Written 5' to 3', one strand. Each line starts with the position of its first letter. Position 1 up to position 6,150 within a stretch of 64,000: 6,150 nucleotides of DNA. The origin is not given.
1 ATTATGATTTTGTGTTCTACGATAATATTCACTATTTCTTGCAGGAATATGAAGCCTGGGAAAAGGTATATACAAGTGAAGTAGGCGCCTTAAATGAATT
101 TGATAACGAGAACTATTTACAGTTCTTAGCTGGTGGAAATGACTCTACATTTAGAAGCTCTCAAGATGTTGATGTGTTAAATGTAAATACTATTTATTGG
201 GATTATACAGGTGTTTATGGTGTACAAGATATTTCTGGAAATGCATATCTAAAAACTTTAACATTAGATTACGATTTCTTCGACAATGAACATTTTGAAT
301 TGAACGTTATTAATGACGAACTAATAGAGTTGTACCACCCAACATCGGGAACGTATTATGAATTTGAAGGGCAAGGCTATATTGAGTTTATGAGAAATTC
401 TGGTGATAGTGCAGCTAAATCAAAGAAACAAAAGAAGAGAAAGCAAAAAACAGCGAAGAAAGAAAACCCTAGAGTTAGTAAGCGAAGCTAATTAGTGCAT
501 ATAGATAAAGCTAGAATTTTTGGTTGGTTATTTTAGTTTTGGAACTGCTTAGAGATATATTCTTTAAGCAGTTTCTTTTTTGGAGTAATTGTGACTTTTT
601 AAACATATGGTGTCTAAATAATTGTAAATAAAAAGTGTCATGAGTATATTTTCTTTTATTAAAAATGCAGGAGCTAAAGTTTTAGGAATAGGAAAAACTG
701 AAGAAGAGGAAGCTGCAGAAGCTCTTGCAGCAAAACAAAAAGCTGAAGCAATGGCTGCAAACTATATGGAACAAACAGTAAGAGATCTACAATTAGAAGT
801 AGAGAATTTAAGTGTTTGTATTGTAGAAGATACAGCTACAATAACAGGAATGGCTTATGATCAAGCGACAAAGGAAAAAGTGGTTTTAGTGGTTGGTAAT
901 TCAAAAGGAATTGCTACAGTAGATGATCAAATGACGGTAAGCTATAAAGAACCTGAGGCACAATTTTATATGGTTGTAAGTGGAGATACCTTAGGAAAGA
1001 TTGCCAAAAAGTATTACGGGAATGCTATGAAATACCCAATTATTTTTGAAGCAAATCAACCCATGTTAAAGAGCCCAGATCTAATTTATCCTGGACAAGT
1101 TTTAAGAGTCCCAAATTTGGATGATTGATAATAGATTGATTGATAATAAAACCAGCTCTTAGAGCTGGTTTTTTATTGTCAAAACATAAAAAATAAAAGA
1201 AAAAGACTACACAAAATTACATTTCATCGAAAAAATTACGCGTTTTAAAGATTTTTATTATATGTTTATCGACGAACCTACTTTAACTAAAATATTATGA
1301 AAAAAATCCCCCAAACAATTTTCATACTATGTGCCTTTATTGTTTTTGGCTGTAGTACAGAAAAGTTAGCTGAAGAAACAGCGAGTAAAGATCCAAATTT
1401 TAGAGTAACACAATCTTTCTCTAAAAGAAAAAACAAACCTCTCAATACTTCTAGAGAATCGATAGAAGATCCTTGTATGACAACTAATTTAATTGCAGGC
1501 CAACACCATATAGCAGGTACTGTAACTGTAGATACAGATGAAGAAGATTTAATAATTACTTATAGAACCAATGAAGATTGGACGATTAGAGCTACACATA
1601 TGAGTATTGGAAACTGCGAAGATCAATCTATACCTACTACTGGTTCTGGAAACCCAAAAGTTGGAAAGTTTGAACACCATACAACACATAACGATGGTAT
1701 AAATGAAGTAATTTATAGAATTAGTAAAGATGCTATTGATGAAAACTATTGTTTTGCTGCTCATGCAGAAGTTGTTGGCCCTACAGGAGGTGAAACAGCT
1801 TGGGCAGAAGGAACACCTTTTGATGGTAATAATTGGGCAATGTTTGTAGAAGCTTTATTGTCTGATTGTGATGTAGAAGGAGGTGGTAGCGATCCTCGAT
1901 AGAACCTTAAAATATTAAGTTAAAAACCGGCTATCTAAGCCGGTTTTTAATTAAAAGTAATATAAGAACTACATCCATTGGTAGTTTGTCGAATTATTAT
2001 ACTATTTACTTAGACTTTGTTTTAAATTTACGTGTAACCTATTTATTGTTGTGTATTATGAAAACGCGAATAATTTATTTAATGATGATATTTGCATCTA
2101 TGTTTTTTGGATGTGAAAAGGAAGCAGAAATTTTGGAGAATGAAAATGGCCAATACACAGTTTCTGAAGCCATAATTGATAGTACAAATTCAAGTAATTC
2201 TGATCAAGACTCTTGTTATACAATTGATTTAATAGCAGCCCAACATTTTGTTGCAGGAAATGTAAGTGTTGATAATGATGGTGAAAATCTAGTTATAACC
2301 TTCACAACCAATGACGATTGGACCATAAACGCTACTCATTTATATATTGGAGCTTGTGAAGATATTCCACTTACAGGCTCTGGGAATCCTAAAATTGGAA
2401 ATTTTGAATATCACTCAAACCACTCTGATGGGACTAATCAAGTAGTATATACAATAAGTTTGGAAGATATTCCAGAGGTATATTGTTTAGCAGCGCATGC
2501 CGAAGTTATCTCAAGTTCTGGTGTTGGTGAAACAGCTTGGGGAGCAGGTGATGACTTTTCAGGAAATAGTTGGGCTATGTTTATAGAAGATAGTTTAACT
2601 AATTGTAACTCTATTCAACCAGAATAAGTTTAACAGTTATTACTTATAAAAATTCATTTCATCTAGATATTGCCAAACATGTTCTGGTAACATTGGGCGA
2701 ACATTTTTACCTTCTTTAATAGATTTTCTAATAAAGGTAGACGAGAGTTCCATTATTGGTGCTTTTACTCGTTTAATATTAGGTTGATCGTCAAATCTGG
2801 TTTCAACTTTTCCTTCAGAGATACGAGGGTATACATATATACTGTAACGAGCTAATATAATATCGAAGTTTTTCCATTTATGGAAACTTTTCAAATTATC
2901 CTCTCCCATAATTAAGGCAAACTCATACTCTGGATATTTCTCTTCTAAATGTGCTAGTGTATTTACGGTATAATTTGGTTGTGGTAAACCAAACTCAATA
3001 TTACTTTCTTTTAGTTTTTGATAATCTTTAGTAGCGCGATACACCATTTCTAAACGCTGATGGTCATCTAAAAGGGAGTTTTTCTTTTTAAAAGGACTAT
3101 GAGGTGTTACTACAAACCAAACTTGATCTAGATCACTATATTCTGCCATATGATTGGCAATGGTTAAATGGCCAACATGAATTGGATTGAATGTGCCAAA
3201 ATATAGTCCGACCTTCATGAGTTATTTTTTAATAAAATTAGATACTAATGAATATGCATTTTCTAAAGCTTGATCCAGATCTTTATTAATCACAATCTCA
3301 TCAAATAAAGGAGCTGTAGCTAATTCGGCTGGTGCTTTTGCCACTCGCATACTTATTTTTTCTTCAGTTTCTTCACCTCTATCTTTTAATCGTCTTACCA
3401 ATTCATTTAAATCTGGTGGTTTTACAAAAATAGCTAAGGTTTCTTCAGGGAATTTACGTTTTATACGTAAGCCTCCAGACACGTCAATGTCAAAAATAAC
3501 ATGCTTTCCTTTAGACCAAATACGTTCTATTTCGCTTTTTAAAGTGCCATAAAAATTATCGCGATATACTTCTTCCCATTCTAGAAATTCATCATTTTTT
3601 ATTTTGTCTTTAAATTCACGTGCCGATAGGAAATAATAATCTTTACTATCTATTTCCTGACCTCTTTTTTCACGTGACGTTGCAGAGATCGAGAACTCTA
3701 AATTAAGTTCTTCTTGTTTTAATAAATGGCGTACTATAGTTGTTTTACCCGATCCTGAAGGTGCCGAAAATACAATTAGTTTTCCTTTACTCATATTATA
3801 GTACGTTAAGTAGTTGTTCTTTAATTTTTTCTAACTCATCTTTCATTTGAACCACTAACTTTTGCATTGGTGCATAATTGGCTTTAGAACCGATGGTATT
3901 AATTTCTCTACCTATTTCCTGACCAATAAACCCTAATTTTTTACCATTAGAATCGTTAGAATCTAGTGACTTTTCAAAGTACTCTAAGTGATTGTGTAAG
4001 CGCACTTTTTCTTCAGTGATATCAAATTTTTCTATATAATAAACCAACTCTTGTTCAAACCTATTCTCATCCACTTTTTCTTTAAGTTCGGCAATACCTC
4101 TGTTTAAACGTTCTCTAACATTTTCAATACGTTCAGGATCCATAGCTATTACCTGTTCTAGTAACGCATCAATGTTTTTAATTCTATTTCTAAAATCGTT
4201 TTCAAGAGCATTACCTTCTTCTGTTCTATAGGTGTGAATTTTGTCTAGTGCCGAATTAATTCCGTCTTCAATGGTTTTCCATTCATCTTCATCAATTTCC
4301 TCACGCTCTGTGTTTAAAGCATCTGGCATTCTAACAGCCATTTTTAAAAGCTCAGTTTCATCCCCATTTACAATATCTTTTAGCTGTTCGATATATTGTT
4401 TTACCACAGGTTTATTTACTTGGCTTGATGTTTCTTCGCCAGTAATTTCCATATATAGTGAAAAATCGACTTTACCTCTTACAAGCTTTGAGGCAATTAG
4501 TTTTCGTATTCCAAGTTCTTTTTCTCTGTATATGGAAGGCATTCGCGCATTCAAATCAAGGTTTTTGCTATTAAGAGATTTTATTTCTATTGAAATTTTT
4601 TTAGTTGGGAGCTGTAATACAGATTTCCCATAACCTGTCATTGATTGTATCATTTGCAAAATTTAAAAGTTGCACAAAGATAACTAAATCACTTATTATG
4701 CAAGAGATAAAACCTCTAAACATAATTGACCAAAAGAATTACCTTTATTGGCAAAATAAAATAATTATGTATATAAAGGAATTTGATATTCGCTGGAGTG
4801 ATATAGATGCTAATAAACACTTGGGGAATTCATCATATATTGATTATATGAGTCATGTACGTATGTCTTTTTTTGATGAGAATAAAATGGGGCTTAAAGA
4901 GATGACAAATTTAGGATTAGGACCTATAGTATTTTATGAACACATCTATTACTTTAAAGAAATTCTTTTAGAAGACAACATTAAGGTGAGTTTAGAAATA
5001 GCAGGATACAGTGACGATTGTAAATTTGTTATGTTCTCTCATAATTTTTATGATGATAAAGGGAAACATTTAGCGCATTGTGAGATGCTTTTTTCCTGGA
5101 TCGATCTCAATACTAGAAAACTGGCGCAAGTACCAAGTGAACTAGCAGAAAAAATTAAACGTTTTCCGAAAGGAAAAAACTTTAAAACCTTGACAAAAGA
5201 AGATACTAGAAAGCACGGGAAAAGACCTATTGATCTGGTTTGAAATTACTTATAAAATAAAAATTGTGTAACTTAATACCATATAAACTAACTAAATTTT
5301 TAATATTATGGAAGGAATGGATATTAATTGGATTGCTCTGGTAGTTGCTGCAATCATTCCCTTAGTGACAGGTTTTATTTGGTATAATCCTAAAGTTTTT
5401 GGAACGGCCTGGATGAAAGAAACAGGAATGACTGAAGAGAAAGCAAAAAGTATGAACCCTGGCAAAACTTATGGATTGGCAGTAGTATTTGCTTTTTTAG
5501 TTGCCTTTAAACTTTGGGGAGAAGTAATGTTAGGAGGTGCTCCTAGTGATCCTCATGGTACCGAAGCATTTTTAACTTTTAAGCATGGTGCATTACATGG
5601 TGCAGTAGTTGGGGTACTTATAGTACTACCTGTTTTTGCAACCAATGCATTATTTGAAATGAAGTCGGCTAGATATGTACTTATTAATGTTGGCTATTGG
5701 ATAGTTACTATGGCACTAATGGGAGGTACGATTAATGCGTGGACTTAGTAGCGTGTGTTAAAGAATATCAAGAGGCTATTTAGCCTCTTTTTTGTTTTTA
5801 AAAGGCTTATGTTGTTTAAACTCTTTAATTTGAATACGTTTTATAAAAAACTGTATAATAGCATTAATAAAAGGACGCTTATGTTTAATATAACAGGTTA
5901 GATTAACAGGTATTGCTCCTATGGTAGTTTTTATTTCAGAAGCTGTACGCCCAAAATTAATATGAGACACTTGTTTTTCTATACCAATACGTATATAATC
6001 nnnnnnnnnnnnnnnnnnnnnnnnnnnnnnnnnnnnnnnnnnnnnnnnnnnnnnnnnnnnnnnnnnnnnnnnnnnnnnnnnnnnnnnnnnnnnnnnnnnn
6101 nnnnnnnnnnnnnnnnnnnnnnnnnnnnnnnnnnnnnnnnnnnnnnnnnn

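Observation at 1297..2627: Tandem pair of paralogous Cys-containing lipoproteins of an unrecognised family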

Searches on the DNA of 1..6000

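Call 70: search_rna_families(source=window, start=1, end=6000, threshold=evalue, max_evalue=1)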
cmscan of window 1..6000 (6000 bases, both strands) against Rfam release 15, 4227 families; matches with E-value up to 1: 4.
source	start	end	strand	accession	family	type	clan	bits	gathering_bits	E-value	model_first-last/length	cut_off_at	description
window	1143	1219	+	RF02900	AaHKsRNA82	Gene; sRNA;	-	31.2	51.4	0.067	1-81/81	no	Aggregatibacter sRNA 82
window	1915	1989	-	RF02064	STnc370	Gene; sRNA;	-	31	54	0.31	1-71/71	no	Enterobacterial sRNA STnc370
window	1112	1177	+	RF00513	Trp_leader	Cis-reg; leader;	-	23.1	41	0.27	1-100/100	no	Tryptophan operon leader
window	4573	4631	+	RF00066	U7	Gene; snRNA;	-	22.3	34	0.17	1-62/62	no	U7 small nuclear RNA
